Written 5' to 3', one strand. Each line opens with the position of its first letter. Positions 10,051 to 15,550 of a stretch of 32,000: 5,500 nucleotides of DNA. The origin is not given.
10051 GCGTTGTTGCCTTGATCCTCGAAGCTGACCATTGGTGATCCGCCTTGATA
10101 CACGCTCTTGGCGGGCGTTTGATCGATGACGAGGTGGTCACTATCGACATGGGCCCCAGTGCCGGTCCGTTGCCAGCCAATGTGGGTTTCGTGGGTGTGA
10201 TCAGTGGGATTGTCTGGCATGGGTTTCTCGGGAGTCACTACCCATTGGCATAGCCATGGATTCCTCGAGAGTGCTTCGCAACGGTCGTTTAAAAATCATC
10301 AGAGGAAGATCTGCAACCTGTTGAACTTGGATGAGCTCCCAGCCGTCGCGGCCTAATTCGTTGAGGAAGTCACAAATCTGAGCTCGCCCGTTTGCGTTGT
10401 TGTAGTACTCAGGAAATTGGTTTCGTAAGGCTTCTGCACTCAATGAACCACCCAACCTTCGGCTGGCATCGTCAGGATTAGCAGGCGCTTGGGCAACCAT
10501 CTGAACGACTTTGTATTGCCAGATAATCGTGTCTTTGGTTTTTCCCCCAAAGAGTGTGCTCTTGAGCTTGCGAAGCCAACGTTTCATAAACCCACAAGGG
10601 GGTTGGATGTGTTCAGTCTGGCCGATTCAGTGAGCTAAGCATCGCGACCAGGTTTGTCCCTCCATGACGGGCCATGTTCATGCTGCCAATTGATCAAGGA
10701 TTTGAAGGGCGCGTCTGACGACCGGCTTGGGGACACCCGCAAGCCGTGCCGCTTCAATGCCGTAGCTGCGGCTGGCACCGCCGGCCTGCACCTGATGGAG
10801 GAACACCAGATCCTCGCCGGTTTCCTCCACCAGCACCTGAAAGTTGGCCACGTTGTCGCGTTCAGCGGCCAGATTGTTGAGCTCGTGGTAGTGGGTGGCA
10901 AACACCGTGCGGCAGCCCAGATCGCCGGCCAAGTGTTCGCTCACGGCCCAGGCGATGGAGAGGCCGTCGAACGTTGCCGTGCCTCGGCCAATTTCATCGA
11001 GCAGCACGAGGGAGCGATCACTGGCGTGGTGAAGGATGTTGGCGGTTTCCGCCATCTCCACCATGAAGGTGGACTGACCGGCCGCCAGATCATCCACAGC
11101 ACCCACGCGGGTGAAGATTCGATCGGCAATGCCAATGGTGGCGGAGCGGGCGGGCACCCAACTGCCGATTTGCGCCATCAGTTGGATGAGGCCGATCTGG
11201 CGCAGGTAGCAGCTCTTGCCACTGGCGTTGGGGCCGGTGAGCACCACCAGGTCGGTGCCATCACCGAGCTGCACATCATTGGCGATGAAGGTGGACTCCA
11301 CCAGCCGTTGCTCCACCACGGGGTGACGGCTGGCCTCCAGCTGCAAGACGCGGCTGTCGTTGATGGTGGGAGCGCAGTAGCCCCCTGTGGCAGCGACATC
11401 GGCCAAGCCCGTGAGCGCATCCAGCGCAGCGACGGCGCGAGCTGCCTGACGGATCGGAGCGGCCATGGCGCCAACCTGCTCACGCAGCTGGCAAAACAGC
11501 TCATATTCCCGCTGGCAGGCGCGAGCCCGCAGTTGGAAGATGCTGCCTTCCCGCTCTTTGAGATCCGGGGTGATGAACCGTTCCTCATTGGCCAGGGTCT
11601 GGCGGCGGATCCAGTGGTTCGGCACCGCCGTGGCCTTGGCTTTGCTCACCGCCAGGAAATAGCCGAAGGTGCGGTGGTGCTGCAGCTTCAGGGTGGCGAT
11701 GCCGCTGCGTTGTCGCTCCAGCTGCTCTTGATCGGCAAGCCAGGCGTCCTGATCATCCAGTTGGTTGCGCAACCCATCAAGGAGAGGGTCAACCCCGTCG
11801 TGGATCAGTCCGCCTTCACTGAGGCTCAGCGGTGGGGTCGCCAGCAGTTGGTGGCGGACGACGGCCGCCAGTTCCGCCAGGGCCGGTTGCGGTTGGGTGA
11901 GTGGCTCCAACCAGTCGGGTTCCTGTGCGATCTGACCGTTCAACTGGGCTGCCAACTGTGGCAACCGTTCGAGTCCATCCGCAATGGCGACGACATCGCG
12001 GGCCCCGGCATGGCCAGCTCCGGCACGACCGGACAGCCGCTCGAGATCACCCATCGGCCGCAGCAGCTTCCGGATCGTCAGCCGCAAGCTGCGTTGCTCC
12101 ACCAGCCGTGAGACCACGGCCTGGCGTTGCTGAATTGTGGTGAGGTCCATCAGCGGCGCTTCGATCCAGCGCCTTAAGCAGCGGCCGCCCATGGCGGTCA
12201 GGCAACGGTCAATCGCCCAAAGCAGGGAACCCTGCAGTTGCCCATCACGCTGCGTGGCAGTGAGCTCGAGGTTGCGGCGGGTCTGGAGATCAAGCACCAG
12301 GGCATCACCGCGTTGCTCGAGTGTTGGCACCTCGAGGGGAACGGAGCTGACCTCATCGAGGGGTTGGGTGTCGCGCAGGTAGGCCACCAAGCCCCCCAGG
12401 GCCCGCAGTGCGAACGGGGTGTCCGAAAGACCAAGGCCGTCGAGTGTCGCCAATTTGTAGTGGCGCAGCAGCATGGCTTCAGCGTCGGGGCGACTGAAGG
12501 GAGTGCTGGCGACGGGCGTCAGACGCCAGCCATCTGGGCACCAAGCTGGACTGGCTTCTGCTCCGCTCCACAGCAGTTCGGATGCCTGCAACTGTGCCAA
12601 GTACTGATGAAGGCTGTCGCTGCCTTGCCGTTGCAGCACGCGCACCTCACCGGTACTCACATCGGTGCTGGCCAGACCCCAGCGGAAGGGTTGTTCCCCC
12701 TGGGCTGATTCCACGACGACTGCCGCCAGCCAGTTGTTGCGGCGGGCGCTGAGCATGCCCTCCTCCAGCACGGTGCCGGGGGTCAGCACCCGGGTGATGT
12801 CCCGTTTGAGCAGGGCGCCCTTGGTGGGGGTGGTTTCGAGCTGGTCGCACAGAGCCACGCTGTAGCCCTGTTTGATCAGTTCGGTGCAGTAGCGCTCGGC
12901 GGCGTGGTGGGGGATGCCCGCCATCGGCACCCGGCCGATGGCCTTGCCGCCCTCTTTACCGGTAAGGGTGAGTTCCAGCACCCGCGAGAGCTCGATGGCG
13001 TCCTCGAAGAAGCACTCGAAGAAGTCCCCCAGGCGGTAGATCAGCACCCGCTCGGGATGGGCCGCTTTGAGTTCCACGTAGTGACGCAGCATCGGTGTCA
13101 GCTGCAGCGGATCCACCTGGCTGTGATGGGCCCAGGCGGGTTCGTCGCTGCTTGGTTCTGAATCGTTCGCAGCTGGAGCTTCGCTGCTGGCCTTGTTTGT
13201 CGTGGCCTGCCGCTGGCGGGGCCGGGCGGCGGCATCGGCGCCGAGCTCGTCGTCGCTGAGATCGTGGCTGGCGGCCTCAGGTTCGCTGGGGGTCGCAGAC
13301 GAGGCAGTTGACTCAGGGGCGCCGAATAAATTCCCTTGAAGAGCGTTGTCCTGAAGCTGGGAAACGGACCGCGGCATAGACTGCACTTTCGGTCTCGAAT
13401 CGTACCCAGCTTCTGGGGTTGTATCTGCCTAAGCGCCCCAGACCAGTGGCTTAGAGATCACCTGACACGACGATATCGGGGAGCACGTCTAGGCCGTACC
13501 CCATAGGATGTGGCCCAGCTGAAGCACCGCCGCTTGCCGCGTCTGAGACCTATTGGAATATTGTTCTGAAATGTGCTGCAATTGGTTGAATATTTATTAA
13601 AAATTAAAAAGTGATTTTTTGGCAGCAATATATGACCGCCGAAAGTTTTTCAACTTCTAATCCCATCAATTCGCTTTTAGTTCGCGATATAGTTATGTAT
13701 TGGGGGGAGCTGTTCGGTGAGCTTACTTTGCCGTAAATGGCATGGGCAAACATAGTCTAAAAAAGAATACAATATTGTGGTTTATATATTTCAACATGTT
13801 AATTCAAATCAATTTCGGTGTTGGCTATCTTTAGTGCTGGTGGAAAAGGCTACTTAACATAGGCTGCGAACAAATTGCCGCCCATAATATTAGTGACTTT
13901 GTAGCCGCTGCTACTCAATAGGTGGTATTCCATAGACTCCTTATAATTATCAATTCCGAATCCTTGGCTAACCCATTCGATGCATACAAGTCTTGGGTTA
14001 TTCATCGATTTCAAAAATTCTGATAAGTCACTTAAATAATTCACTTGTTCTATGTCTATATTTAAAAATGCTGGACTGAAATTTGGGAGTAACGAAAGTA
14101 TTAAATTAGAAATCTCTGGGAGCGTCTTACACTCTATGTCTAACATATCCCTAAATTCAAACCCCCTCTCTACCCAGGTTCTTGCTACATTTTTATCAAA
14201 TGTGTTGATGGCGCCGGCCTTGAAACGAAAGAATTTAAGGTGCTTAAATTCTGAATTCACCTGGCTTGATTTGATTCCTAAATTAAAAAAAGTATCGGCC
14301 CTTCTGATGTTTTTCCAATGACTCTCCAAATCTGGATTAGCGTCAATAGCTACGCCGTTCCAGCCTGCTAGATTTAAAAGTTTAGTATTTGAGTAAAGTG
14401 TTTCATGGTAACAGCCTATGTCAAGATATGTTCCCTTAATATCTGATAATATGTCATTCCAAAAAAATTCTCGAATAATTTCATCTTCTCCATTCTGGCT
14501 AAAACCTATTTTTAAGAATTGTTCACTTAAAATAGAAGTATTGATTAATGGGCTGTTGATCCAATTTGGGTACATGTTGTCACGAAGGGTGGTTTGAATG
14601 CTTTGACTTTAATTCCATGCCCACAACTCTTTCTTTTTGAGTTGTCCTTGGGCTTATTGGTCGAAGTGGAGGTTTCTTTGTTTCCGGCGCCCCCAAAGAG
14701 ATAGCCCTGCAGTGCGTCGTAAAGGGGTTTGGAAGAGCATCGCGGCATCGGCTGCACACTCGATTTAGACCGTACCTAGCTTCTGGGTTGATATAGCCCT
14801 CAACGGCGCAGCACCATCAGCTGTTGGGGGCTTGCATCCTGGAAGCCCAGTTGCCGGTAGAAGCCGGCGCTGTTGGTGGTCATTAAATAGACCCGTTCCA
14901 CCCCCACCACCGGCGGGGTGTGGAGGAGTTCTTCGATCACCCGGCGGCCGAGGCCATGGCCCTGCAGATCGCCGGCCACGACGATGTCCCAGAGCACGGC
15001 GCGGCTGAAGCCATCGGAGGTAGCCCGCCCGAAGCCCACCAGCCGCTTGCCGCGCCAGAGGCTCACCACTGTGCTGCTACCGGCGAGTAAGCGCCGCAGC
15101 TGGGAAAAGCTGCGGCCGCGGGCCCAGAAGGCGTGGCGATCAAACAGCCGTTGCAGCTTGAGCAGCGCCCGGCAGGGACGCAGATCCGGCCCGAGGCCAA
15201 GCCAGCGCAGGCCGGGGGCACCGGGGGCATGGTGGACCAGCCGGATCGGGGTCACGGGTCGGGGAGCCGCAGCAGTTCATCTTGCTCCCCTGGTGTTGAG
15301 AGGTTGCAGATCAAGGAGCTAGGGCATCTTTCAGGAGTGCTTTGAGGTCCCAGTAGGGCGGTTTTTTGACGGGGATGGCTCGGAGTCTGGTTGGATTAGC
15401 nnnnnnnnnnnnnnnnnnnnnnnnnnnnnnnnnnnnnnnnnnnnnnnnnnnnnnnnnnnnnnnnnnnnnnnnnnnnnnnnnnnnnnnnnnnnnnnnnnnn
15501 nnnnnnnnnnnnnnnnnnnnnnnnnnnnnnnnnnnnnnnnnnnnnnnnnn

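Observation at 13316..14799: Diverged duplication of the mutS start region brackets an AT-rich methyltransferase cassette inserted between the GNAT gene and mutS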

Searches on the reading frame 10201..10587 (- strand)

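Call 8: search_protein_families(library=pfam, proteins=[window:10201-10587:-], max_evalue=0.01)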
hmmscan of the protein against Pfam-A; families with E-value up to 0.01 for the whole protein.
window:10201-10587:- (128 aa): 1 family
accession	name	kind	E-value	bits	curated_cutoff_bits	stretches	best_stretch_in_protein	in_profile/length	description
PF13783.11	DUF4177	-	0.00034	21.2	25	1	73-89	28-44/65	Domain of unknown function (DUF4177)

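Call 48: search_protein_families(library=ncbifam, proteins=[window:10201-10587:-], max_evalue=0.1)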
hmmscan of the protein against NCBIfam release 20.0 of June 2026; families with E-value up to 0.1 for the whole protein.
window:10201-10587:- (128 aa): 1 family
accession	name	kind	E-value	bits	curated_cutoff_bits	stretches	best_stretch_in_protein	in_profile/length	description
NF053529.1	Sp36_fam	equivalog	1.9e-07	30.9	50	1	73-102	18-50/50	Sp36 family protein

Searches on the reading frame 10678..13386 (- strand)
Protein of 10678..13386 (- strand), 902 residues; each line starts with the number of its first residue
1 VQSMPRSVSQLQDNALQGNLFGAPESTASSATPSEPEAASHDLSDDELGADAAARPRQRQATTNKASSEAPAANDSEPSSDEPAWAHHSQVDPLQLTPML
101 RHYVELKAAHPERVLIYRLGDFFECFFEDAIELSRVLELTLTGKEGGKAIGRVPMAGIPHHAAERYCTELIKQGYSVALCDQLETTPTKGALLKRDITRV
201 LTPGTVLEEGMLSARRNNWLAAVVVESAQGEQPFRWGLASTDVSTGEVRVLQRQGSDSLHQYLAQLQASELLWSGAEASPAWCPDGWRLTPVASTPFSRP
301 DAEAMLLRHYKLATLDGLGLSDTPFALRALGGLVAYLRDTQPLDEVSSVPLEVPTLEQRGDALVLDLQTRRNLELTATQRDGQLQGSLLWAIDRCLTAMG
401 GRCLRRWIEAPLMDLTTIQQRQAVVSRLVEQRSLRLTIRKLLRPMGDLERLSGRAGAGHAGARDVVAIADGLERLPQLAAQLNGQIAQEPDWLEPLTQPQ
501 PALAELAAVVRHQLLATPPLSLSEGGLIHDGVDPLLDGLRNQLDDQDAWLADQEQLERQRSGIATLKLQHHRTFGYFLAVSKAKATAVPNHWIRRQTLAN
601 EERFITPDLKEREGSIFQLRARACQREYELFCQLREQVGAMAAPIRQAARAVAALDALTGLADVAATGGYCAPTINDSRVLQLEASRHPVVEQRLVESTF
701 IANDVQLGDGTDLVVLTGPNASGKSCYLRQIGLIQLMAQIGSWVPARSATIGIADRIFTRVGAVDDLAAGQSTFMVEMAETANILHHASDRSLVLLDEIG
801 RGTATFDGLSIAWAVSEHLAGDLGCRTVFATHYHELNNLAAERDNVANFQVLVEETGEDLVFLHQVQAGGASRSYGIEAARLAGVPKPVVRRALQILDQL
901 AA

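Call 7: find_related_loci(query=window:10678-13386:-, collection=genome_contigs, flank=6000)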
Query window:10678-13386:- (902 aa) in genome_contigs; peptide patterns used: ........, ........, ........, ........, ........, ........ (x = any residue, [..] = any of these).
600 stretches matched a pattern (row limit reached: there are more); 579 encode a relative of the query (tblastn E <= 1e-3); the best 80 are kept; 80 distinct loci.
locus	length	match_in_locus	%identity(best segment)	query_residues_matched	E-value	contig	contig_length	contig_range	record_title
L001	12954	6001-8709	84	2-902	0e+0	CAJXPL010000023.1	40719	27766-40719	MAG TPA_asm: uncultured Synechococcus sp. isolate SRR3880208_bin.2_MetaBAT_v2.12.1_MAG genome assembly, contig: NODE_144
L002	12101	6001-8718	84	1-902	0e+0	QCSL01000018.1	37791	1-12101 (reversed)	Synechococcus sp. AG-670-B23 Ga0171695_1018, whole genome shotgun sequence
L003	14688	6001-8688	80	4-900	0e+0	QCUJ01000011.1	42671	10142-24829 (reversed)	Synechococcus sp. AG-679-B05 Ga0171714_1011, whole genome shotgun sequence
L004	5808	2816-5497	78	6-902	0e+0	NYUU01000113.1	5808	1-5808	MAG: Synechococcus sp. CPC35 113071, whole genome shotgun sequence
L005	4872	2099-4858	67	15-902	0e+0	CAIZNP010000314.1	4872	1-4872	MAG: uncultured Synechococcaceae cyanobacterium isolate Loc090907-1m_bin-249 genome assembly, contig: bin-249:314/341, w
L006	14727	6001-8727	67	7-902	0e+0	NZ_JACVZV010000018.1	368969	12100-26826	MAG: Vulcanococcus sp. Clear-D1 NODE_26_length_368969_cov_104.705341, whole genome shotgun sequence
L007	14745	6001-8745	64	6-900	0e+0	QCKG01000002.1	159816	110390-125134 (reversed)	Prochlorococcus sp. AG-409-L18 Ga0171894_102, whole genome shotgun sequence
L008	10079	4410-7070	69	16-902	0e+0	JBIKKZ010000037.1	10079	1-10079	MAG: Vulcanococcus sp. isolate ME2014-08-18_3300042300_group5_bin54 Rohwer_bin1370_scaffold_3064_c1, whole genome shotgu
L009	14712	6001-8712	68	3-902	0e+0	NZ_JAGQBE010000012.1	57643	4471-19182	Cyanobium sp. T1B-Tous T1B-Tous-C12, whole genome shotgun sequence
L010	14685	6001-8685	68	24-902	0e+0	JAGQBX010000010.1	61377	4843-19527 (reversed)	Synechococcus sp. GreenBA-s GreenBA-s-C10, whole genome shotgun sequence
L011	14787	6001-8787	67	4-902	0e+0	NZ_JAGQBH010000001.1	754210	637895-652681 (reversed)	Cyanobium sp. N.Huapi 1H5 Nhuapi-1H5-C1, whole genome shotgun sequence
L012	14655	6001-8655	68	19-902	0e+0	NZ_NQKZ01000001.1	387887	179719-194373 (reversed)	Synechococcus sp. 8F6 NODE_9+_length_387887_cov_15.3255, whole genome shotgun sequence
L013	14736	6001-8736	68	4-902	0e+0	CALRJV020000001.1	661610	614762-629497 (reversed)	MAG: Synechococcus sp. UW140 isolate JJ-GEL11-19-1-mx-bin521 genome assembly, contig: JJ-PAL16-20-C1, whole genome shotg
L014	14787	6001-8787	66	3-902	0e+0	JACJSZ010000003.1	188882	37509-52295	Microcystis elabens FACHB-917 contig3, whole genome shotgun sequence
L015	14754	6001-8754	67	6-902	0e+0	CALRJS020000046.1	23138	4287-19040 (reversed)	MAG: Sphingobacterium thalpophilum isolate JJ-GEL11-19-1-m2-bin22 genome assembly, contig: JJ-OR15-03-C365, whole genome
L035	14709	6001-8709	83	2-902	0e+0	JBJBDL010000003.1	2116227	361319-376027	MAG: Synechococcus sp. isolate CUG2176 NODE_5_length_2116227_cov_136.844412, whole genome shotgun sequence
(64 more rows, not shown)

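Call 53: search_protein_families(library=pfam, proteins=[L002:139-1524:-, L002:1521-2627:-, L002:2723-4480:-, L002:4470-5768:-, L035:3131-4762:+, L035:4837-5886:+], max_evalue=0.001)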
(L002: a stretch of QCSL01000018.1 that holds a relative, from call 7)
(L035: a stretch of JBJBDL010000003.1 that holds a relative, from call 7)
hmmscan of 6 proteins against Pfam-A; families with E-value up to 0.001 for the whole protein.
L002:139-1524:- (461 aa): 1 family
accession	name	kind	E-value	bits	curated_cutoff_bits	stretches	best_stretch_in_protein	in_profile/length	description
PF00171.27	Aldedh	-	5.4e-132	441.1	23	1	10-457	9-461/461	Aldehyde dehydrogenase family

L002:1521-2627:- (368 aa): 0 families

L002:2723-4480:- (585 aa): 3 families
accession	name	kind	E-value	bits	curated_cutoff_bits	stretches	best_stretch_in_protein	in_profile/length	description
PF00733.27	Asn_synthase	-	1.4e-07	32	21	1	212-323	19-131/354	Asparagine synthase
PF06508.19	QueC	-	0.00057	19.9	22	0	216-267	5-56/210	Queuosine biosynthesis protein QueC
PF01171.26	ATP_bind_3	-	0.00063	20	27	0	214-259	3-51/182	PP-loop family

L002:4470-5768:- (432 aa): 0 families

L035:3131-4762:+ (543 aa): 3 families
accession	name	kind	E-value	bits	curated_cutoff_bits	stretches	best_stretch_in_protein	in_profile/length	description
PF13302.13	Acetyltransf_3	-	5.2e-14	53.6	25.4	1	376-516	2-138/138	Acetyltransferase (GNAT) domain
PF00583.31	Acetyltransf_1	-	3.6e-06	27.7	20.7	1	410-515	18-116/116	Acetyltransferase (GNAT) family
PF13523.12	Acetyltransf_8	-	4.3e-06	26.8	27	1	383-522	3-144/145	Acetyltransferase (GNAT) domain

L035:4837-5886:+ (349 aa): 2 families
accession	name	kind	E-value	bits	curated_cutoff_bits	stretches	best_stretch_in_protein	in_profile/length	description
PF03102.20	NeuB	-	1.4e-85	287.1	22.1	1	36-275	1-238/241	NeuB family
PF08666.17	SAF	-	4.2e-08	34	21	1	291-348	1-62/63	SAF domain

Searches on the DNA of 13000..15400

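Call 44: search_rna_families(source=window, start=13000, end=15400, threshold=evalue, max_evalue=1)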
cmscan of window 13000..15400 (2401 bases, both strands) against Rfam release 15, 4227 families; matches with E-value up to 1: 1.
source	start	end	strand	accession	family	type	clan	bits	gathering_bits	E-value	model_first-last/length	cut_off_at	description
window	13353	13415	+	RF03881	mir-59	Gene; miRNA;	-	19.8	80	0.99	1-66/66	no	mir-59 microRNA precursor family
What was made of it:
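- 13591..13849 (-): AT-rich non-coding tail of the cassette. No Rfam hit (call 44).
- Tried and rejected: The Rfam scan gave only a chance miRNA match at E=0.99 (call 44).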
